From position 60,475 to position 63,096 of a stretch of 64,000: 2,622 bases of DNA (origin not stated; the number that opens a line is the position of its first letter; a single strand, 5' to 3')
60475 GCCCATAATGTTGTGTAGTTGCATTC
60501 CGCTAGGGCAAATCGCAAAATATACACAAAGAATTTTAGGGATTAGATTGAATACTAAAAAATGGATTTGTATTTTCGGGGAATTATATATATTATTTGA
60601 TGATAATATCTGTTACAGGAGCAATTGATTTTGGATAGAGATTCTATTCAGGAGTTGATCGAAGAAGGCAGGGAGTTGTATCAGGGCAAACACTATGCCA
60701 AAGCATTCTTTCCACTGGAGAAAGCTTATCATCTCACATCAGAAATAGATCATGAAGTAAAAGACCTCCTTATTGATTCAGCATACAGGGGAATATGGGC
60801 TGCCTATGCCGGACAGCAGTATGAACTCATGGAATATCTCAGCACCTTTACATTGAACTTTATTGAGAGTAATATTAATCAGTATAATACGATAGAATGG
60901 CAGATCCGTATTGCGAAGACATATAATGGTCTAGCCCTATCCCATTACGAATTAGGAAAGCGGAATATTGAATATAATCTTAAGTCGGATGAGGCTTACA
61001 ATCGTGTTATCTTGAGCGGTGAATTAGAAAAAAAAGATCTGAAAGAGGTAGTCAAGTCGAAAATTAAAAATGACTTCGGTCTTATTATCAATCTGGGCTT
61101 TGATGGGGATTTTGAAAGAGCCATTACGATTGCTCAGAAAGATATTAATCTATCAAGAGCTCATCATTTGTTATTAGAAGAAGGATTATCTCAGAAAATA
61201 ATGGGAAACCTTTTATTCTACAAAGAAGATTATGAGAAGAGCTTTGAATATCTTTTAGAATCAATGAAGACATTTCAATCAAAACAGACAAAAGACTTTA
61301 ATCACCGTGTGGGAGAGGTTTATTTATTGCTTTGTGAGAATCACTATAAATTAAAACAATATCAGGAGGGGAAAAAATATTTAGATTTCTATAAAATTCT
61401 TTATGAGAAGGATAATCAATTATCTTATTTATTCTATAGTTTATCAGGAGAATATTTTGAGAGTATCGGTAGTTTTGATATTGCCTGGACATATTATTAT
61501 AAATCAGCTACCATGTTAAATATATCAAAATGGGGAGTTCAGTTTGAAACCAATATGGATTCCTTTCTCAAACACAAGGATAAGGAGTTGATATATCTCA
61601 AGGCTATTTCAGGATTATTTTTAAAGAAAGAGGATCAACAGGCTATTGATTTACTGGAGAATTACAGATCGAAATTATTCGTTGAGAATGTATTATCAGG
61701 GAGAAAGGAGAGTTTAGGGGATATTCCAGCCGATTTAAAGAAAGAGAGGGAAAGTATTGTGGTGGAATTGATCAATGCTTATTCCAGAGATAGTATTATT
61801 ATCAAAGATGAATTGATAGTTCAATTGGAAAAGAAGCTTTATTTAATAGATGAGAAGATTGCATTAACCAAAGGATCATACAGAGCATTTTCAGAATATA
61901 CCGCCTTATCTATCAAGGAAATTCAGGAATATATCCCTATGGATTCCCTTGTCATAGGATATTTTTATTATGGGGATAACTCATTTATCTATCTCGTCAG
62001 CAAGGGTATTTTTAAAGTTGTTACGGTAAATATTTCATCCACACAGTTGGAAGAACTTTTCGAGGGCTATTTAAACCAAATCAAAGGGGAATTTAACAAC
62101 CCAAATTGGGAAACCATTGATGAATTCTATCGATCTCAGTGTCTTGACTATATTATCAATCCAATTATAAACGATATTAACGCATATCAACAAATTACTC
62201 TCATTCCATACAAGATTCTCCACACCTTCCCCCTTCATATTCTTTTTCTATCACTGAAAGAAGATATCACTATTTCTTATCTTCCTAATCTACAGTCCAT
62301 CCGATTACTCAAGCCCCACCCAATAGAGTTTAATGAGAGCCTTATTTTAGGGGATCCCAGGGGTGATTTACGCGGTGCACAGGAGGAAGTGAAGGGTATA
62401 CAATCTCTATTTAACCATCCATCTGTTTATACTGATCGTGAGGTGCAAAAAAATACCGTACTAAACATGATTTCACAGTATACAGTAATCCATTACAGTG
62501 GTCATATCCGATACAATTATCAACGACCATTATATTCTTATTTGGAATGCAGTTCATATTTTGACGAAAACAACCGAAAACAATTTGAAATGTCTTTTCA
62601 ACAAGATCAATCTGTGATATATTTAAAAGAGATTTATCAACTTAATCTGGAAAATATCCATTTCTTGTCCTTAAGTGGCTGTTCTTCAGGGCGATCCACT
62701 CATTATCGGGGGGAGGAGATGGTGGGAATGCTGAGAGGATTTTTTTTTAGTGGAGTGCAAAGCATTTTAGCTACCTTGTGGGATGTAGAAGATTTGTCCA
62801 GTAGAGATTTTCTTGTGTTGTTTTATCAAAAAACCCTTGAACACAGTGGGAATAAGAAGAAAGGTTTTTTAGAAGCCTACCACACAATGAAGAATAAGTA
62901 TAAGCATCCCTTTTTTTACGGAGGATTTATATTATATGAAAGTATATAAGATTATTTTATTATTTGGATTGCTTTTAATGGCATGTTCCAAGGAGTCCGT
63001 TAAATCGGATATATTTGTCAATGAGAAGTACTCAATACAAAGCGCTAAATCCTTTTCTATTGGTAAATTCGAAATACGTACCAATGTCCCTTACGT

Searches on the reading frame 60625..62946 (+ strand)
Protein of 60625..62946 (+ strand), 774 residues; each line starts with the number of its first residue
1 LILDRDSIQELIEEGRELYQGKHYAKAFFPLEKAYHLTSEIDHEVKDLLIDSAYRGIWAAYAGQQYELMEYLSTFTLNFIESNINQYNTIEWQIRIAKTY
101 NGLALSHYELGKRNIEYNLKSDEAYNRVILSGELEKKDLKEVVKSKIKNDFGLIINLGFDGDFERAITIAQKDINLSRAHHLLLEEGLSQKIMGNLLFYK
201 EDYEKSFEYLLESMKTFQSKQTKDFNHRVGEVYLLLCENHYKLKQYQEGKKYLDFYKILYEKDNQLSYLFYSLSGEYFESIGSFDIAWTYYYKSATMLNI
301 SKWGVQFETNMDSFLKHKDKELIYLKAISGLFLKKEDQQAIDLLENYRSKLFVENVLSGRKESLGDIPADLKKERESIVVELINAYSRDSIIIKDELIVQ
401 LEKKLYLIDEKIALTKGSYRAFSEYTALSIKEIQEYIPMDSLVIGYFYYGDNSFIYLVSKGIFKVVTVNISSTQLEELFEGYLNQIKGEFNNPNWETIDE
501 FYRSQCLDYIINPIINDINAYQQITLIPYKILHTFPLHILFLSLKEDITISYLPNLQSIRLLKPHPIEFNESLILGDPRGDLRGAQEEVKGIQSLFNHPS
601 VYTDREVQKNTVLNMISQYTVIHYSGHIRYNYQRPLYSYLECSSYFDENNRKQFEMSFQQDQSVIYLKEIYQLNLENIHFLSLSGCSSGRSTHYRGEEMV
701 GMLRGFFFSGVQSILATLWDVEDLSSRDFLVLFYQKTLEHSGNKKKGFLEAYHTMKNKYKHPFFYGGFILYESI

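Call 46: search_protein_families(library=pfam, proteins=[window:60625-62946:+], max_evalue=0.001)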
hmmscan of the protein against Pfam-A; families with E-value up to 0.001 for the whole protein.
window:60625-62946:+ (774 aa): 2 families
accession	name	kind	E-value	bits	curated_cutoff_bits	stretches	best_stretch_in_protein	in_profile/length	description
PF12770.12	CHAT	-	6.1e-33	114.9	24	1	509-771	10-287/289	CHAT domain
PF03568.22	Peptidase_C50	-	1.5e-09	38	27.8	1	519-723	211-392/395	Peptidase family C50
